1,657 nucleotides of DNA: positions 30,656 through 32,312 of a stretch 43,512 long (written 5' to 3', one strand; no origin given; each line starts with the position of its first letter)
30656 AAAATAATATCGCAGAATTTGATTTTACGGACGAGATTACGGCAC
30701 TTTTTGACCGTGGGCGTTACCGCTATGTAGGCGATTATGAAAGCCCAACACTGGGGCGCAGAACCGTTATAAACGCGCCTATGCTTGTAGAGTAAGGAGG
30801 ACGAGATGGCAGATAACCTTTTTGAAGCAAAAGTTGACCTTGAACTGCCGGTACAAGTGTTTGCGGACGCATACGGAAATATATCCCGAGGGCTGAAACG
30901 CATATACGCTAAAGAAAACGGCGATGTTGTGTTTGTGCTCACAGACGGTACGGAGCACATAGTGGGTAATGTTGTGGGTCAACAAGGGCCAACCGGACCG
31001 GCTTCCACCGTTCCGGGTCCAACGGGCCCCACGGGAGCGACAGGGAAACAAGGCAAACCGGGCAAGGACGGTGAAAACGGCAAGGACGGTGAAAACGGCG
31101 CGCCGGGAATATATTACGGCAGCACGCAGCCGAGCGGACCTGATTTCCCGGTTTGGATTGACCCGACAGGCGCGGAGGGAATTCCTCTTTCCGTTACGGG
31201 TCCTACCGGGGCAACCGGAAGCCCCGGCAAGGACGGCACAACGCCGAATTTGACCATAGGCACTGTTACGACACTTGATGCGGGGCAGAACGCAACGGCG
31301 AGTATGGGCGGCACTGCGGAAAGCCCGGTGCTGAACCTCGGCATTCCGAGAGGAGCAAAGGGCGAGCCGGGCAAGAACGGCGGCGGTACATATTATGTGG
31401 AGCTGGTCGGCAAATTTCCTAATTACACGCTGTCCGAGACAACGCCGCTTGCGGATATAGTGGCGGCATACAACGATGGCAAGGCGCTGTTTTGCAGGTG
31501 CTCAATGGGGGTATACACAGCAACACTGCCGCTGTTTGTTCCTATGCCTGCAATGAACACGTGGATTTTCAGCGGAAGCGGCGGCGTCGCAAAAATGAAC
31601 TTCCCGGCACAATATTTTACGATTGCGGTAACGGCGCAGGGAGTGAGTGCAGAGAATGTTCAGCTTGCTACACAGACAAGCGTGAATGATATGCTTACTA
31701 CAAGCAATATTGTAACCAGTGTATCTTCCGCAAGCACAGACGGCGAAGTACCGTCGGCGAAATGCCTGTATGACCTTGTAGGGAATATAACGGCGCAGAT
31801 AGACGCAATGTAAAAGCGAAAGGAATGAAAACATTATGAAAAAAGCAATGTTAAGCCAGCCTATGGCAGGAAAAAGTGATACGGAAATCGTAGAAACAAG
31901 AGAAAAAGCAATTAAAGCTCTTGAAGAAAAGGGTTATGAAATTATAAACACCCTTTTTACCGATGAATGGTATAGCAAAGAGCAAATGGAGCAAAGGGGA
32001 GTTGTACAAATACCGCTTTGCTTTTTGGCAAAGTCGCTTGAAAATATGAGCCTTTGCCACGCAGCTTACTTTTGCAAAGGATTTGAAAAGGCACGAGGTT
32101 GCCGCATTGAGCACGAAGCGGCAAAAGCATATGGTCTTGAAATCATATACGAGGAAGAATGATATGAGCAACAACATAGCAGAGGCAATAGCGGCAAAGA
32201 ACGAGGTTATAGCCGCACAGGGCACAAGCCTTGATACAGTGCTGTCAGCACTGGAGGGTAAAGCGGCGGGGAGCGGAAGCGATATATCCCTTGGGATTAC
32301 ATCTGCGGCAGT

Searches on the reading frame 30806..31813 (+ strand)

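Call 12: search_protein_families(library=phrogs, proteins=[window:30806-31813:+], max_evalue=0.001)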
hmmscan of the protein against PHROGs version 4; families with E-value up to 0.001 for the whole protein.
window:30806-31813:+ (335 aa): 6 families
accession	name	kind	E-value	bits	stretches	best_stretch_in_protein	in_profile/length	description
phrog_4120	-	tail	3.5e-09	37.1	1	135-194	112-172/360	minor tail protein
phrog_32311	-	unknown function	1.2e-08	35.3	1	129-194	205-270/577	-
phrog_8745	-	tail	2e-08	33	1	58-226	1407-1578/1803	tail fiber protein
phrog_6320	-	tail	2e-07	31.2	1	51-192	76-176/745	tail fiber protein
phrog_5073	-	tail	7.6e-05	22.9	1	58-291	261-448/519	tail fiber protein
phrog_6614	-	tail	0.00073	19.2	1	149-184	235-270/548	minor tail protein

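Call 13: search_protein_families(library=pfam, proteins=[window:30806-31813:+], max_evalue=0.001)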
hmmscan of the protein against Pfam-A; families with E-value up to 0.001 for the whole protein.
window:30806-31813:+ (335 aa): 1 family
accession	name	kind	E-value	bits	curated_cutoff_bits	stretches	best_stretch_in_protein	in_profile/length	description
PF01391.23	Collagen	-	5.5e-05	23.3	27.2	1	58-101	4-49/60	Collagen triple helix repeat (20 copies)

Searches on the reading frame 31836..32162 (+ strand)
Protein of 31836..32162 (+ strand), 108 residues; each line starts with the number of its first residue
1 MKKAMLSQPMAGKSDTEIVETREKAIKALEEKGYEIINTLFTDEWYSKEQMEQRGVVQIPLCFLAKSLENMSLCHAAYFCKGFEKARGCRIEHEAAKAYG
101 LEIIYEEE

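Call 12: search_protein_families(library=phrogs, proteins=[window:31836-32162:+], max_evalue=0.001)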
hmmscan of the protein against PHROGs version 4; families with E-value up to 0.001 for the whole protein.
window:31836-32162:+ (108 aa): 2 families
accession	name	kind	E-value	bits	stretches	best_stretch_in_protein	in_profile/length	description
phrog_355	-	DNA, RNA and nucleotide metabolism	8.4e-20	72.2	1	1-108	74-174/249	nucleoside 2-deoxyribosyltransferase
phrog_5781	-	unknown function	5.5e-09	36.9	1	1-107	5-100/220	-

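Call 13: search_protein_families(library=pfam, proteins=[window:31836-32162:+], max_evalue=0.001)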
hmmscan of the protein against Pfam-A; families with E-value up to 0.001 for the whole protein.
window:31836-32162:+ (108 aa): 1 family
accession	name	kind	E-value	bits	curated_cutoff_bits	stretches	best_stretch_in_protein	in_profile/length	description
PF14359.12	DUF4406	-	9.8e-06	26.3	22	1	5-105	4-91/91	Domain of unknown function (DUF4406)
